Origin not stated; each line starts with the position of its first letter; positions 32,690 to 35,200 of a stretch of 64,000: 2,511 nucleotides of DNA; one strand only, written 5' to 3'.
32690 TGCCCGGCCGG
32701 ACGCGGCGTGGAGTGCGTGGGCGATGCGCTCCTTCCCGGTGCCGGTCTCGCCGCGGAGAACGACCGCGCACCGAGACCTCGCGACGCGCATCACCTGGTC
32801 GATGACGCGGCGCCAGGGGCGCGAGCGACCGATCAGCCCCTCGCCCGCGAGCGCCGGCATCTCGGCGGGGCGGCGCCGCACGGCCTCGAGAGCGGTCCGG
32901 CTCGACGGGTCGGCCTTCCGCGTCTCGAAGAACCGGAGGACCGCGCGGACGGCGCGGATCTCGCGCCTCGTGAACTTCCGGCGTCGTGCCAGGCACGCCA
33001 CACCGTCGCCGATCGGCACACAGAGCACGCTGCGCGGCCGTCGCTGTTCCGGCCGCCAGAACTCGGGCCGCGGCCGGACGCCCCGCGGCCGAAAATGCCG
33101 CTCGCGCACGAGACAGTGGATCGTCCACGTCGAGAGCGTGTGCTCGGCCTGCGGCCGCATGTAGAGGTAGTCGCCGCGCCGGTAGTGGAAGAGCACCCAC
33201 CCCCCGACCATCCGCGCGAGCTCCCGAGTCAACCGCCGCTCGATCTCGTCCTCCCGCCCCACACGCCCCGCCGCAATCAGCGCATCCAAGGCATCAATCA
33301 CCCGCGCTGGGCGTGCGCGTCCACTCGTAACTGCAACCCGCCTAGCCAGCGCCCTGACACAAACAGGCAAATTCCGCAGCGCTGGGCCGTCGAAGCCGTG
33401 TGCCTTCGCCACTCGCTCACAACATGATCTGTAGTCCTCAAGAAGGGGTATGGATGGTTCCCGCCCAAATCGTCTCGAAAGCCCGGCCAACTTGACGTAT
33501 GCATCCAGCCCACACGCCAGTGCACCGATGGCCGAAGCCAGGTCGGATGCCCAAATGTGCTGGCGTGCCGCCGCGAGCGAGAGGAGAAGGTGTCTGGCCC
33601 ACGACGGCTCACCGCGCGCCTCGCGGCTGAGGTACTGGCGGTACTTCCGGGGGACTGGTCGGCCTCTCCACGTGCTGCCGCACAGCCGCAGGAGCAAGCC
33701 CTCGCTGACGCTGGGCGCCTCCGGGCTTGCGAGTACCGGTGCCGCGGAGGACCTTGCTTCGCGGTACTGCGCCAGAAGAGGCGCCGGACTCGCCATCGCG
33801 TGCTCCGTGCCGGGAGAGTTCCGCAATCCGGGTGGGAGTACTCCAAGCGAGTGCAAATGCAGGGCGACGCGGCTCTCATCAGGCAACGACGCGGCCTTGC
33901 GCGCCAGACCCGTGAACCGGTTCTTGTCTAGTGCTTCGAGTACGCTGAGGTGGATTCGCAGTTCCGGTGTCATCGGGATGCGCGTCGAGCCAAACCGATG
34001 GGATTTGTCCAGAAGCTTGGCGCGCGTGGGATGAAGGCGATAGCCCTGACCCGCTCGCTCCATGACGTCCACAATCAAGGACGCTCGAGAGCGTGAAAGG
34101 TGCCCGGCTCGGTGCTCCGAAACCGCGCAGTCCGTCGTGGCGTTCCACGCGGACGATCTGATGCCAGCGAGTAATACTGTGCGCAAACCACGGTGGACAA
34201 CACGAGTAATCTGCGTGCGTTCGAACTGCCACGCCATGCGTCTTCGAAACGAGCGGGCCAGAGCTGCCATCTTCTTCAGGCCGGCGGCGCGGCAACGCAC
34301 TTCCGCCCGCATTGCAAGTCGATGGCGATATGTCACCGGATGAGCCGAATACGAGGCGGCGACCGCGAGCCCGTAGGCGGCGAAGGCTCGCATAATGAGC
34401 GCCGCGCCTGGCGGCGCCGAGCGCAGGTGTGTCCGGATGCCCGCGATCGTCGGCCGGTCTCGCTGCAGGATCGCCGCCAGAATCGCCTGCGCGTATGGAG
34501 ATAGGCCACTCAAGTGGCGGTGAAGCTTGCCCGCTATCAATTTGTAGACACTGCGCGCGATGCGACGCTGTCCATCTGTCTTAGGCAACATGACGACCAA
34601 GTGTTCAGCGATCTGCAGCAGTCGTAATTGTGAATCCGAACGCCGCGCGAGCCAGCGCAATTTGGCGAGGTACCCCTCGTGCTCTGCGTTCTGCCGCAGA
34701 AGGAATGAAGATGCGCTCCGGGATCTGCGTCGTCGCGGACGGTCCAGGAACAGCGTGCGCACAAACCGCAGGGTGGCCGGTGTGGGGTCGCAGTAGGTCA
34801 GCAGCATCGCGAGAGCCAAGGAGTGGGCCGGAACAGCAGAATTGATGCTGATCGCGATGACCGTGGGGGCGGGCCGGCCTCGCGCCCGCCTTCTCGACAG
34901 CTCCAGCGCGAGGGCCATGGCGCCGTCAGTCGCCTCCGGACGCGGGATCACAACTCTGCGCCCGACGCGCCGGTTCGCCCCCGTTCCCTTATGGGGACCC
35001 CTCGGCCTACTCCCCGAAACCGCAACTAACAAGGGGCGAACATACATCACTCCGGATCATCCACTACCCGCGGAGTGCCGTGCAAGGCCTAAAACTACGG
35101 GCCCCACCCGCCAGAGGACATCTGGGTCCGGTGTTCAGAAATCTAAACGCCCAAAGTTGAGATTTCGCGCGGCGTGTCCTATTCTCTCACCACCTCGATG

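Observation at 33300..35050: Approximately 580-aa uncharacterised N-terminal extension fused in frame to a sigma54 activator; faint tyrosine-recombinase-like motif order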

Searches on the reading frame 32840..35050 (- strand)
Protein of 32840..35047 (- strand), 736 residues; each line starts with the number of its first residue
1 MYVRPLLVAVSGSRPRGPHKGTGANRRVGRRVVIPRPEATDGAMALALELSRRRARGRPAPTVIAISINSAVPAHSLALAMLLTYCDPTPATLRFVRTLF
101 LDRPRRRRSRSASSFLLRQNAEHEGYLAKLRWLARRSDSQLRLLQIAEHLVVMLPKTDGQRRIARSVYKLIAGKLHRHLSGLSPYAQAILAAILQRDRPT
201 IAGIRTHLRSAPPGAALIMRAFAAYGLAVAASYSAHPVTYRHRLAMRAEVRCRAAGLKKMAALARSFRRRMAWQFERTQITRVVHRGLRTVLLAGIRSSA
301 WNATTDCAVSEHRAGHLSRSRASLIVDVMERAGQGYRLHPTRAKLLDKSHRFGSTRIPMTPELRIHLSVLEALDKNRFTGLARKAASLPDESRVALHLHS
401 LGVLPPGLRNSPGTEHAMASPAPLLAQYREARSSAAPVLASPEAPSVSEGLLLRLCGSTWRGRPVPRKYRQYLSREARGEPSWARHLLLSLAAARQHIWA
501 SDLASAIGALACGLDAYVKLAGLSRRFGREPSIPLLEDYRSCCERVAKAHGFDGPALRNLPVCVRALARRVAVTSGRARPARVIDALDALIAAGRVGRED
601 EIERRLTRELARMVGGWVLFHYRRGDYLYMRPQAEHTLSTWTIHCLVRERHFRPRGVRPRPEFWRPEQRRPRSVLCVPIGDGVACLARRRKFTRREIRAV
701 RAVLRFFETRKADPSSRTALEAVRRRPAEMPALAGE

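Call 6: search_protein_families(library=ncbifam, proteins=[window:33300-35050:-], max_evalue=0.1)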
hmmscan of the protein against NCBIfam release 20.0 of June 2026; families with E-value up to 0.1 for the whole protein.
window:33300-35050:- (583 aa): 0 families

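Call 29: search_protein_representatives(protein=window:33251-35050:-)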
Query: 600 residues. Proteins with E-value up to 0.001 (for the whole library): 16; up to 1e-10: 7; up to 1e-30: 2. The best 16 are listed.
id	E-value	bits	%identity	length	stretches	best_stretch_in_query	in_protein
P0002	9.5e-39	149.8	32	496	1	5-406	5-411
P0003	4.2e-31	124.6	32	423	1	189-508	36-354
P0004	2.0e-29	119.0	37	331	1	5-307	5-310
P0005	1.2e-23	100.0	28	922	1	146-598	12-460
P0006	8.7e-17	77.3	28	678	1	4-593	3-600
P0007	6.8e-15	71.1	31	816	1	245-598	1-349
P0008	7.3e-12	61.1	31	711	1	361-596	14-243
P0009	6.5e-10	54.6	29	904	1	192-597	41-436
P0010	4.8e-08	48.5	36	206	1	27-168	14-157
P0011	1.4e-07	46.9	32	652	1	460-596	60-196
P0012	4.4e-06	42.0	27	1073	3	218-595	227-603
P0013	1.0e-05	40.8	30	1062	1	5-597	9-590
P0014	1.9e-05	39.9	38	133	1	4-113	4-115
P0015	4.0e-05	38.8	29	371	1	41-405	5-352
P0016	1.5e-04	36.9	41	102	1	3-93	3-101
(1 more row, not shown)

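Call 35: predict_structure(protein=window:32840-35047:-)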
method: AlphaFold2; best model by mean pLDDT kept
length: 736 residues; sequences in the alignment: 1
mean_pLDDT: 37.3   pTM: 0.25
mean pLDDT of the five models: 37.3, 34.4, 30.9, 30.3, 29.1
residues with pLDDT >= 90: 0; 70-90: 4; 50-70: 49; < 50: 683
segments of 3 or more residues with pLDDT < 50: 1-119, 140-144, 181-553, 555-736
pLDDT, mean of each block of 10 residues (from residue 1): 32 35 33 36 41 43 34 36 36 38 34 37 62 65 51 55 64 60 43 38 36 36 38 31 29 34 36 35 35 33 30 31 31 28 27 31 32 33 34 36 37 39 39 30 34 35 36 38 38 33 36 38 33 36 40 38 37 32 38 36 37 34 32 32 30 25 31 41 40 46 44 43 39 30
secondary structure, 60 per line:
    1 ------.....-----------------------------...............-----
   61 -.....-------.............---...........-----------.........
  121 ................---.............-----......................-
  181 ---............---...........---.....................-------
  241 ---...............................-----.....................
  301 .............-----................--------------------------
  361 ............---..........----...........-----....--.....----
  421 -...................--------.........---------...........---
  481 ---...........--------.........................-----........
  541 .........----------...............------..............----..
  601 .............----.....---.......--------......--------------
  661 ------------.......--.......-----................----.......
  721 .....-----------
elements in order (helices of 4 or more, strands of 3 or more residues): E7-11 H41-55 E62-66 H74-86 H90-100 H112-136 H140-152 H158-179 H184-195 H199-209 H213-233 H244-274 H280-313 H319-334 H361-372 H376-385 H390-400 H406-409 H412-416 H422-440 H449-457 H467-477 H484-494 H503-527 H533-549 H560-574 H581-594 H599-613 E618-622 E626-632 E641-646 E673-679 E682-688 H694-709 H714-725

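Call 65: search_protein_families(library=pfam, proteins=[P0002, P0003, P0004, P0005, P0006, P0007, P0009, P0012, P0013, P0015], max_evalue=0.00001)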
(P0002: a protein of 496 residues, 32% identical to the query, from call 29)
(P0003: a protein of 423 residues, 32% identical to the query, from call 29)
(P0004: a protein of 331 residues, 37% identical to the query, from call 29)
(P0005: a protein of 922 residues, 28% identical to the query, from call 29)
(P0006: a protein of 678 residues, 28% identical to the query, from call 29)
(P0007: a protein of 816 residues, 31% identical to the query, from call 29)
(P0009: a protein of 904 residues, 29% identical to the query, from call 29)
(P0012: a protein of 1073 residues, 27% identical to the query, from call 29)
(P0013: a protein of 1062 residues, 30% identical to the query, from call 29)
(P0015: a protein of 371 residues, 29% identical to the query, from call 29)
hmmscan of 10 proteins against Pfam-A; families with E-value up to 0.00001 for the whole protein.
P0002 (496 aa): 0 families

P0003 (423 aa): 0 families

P0004 (331 aa): 0 families

P0005 (922 aa): 5 families
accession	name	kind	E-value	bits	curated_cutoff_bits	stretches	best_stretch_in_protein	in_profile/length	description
PF00158.32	Sigma54_activat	-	2.8e-64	216.3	20.2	1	601-767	1-167/168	Sigma-54 interaction domain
PF14532.12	Sigma54_activ_2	-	2.5e-19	70.3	25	1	602-772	1-138/138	Sigma-54 interaction domain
PF25601.1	AAA_lid_14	-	4.6e-16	58.9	27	1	773-852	1-85/87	AAA+ ATPase lid domain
PF07728.20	AAA_5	-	6.1e-08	33.2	22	1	624-740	1-120/139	AAA domain (dynein-related subfamily)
PF13191.12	AAA_16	-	3.1e-06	28.2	32.6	1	601-721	2-124/167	AAA ATPase domain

P0006 (678 aa): 0 families

P0007 (816 aa): 4 families
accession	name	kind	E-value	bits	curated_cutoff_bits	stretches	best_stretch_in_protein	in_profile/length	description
PF00158.32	Sigma54_activat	-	2.1e-66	223.2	20.2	1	488-654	1-167/168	Sigma-54 interaction domain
PF14532.12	Sigma54_activ_2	-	4.2e-18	66.4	25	1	489-659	1-138/138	Sigma-54 interaction domain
PF25601.1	AAA_lid_14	-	6.4e-15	55.2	27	1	660-735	1-81/87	AAA+ ATPase lid domain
PF07728.20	AAA_5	-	1.2e-10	41.9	22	1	512-629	2-122/139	AAA domain (dynein-related subfamily)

P0009 (904 aa): 4 families
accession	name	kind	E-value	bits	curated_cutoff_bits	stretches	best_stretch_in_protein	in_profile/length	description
PF00158.32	Sigma54_activat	-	1.2e-60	204.5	20.2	1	582-744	5-167/168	Sigma-54 interaction domain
PF14532.12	Sigma54_activ_2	-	3.2e-17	63.5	25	1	582-749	4-138/138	Sigma-54 interaction domain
PF25601.1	AAA_lid_14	-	1.3e-13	51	27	1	750-821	1-77/87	AAA+ ATPase lid domain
PF07728.20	AAA_5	-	1.4e-09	38.6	22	1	602-720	2-123/139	AAA domain (dynein-related subfamily)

P0012 (1073 aa): 6 families
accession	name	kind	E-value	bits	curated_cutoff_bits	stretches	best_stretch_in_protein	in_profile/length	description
PF00158.32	Sigma54_activat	-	5.7e-57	192.5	20.2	1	751-918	1-168/168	Sigma-54 interaction domain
PF14532.12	Sigma54_activ_2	-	4.9e-17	62.9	25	1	753-922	2-138/138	Sigma-54 interaction domain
PF25601.1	AAA_lid_14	-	1.2e-16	60.7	27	1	923-998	1-81/87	AAA+ ATPase lid domain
PF00004.35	AAA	-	1.1e-07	32.8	21.2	1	775-907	1-126/131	ATPase family associated with various cellular activities (AAA)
PF07724.20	AAA_2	-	3.7e-07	30.8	27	1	775-900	6-132/166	AAA domain (Cdc48 subfamily)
PF07728.20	AAA_5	-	9.2e-07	29.4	22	1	774-893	1-123/139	AAA domain (dynein-related subfamily)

P0013 (1062 aa): 6 families
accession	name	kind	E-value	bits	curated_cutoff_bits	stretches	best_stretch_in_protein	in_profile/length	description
PF00158.32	Sigma54_activat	-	2.2e-58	197.1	20.2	1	731-897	1-167/168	Sigma-54 interaction domain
PF14532.12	Sigma54_activ_2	-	2.3e-19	70.4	25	1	733-902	2-138/138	Sigma-54 interaction domain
PF25601.1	AAA_lid_14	-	9.7e-17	61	27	1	903-982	1-85/87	AAA+ ATPase lid domain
PF08279.18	HTH_11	-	5.3e-07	29.8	25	1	1003-1040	16-52/55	HTH domain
PF07724.20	AAA_2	-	8.2e-06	26.4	27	0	755-872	6-124/166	AAA domain (Cdc48 subfamily)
PF25213.1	HVO_A0261_N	-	8.8e-06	26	35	1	989-1044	11-62/86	HVO_A0261 N-terminal domain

P0015 (371 aa): 0 families
